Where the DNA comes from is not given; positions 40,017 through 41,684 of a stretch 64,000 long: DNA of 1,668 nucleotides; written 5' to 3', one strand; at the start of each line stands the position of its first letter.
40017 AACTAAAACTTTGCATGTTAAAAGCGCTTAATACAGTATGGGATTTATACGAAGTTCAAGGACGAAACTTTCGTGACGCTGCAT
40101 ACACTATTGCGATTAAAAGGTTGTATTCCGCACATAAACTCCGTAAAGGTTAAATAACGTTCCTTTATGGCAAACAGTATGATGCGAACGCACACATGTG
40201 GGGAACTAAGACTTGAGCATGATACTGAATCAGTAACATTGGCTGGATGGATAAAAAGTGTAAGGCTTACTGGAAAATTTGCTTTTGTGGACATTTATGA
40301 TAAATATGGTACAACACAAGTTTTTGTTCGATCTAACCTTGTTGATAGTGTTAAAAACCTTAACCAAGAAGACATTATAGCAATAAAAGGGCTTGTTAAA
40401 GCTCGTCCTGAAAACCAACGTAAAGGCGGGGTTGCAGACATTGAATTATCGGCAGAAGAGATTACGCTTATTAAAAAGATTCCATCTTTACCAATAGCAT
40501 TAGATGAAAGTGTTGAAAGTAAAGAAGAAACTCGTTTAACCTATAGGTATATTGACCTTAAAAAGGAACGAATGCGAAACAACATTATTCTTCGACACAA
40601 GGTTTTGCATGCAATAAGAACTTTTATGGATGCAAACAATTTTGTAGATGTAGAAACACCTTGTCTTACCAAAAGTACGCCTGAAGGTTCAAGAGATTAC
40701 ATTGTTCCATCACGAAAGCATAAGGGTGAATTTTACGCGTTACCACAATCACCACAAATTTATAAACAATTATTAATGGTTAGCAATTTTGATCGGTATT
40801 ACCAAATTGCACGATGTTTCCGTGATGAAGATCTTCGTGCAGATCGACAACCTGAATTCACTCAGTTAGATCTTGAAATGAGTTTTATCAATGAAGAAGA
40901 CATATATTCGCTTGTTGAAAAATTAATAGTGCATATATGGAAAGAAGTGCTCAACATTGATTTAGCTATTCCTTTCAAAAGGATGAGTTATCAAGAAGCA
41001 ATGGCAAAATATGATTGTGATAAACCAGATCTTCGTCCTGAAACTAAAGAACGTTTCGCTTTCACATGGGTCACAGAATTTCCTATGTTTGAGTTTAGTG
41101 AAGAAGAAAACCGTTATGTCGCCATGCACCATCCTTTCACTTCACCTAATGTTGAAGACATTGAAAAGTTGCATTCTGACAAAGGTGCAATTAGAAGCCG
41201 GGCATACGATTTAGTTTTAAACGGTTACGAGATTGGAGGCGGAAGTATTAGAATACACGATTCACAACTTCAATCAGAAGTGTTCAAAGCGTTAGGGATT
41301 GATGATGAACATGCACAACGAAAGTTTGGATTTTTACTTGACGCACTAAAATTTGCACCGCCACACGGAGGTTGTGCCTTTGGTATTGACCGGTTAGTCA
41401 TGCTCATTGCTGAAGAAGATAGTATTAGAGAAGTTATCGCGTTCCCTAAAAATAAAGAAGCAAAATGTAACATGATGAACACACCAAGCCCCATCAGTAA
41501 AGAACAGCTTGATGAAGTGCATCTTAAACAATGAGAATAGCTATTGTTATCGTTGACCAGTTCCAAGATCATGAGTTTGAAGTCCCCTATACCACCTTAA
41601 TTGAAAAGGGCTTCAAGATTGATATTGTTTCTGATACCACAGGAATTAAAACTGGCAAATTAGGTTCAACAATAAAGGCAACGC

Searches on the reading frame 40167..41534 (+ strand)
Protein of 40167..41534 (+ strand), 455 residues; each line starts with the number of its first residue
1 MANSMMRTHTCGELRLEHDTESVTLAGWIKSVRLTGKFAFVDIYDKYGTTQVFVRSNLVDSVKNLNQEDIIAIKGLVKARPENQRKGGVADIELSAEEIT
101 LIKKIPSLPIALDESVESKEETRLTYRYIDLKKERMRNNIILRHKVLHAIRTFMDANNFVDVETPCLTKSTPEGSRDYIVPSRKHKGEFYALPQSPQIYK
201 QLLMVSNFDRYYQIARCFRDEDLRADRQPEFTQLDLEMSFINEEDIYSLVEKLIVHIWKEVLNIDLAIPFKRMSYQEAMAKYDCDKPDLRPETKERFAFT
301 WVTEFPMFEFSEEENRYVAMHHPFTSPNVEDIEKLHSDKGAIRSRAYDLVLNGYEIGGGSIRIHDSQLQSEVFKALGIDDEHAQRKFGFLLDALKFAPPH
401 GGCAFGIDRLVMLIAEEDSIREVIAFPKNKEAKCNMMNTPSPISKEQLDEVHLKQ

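Call 74: search_protein_families(library=pfam, proteins=[window:40167-41534:+], max_evalue=0.00001)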
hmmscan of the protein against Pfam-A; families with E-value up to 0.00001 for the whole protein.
window:40167-41534:+ (455 aa): 2 families
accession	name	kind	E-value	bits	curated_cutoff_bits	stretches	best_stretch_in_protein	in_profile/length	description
PF00152.25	tRNA-synt_2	-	1.1e-124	415.9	25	1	119-430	1-308/308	tRNA synthetases class II (D, K and N)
PF01336.31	tRNA_anti-codon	-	7.9e-15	55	27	1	23-102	1-75/75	OB-fold nucleic acid binding domain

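Call 75: find_homologous_proteins(query=window:40167-41534:+, max_evalue=1e-50)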
Query window:40167-41534:+ (455 aa): 8000 proteins with E <= 1e-50 among 8000 candidates; the best 120 are listed.
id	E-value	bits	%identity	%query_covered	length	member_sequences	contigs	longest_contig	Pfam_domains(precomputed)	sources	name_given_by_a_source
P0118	1.1e-291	985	96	100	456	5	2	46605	PF01336.32,PF00152.26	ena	-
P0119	1.7e-278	942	90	99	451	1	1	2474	PF01336.32,PF00152.26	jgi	jgi:aspartyl-tRNA synthetase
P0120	2.1e-278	941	89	99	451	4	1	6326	PF01336.32,PF00152.26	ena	-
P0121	1.2e-206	705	67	99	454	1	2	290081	PF01336.32,PF00152.26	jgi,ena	jgi:aspartyl-tRNA synthetase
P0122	2.1e-206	704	65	99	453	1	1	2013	PF01336.32,PF00152.26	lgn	-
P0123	6.8e-205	699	66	99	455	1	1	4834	PF01336.32,PF00152.26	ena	-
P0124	8.1e-205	699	67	99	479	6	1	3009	PF01336.32,PF00152.26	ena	-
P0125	2.7e-204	697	66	99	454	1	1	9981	PF01336.32,PF00152.26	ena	-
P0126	1.2e-202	692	66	99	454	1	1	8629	PF01336.32,PF00152.26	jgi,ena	-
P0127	1.9e-202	691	64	99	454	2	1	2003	PF01336.32,PF00152.26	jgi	-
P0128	7.7e-202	689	63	99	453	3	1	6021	PF01336.32,PF00152.26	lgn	-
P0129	3.8e-201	687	65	99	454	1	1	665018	PF01336.32,PF00152.26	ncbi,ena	-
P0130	4.0e-201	687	65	99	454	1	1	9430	PF01409.26,PF01336.32,PF00152.26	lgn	-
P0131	2.9e-200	684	65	99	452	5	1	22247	PF01336.32,PF00152.26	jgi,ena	-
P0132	3.4e-200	684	65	99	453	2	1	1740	PF01336.32,PF00152.26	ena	-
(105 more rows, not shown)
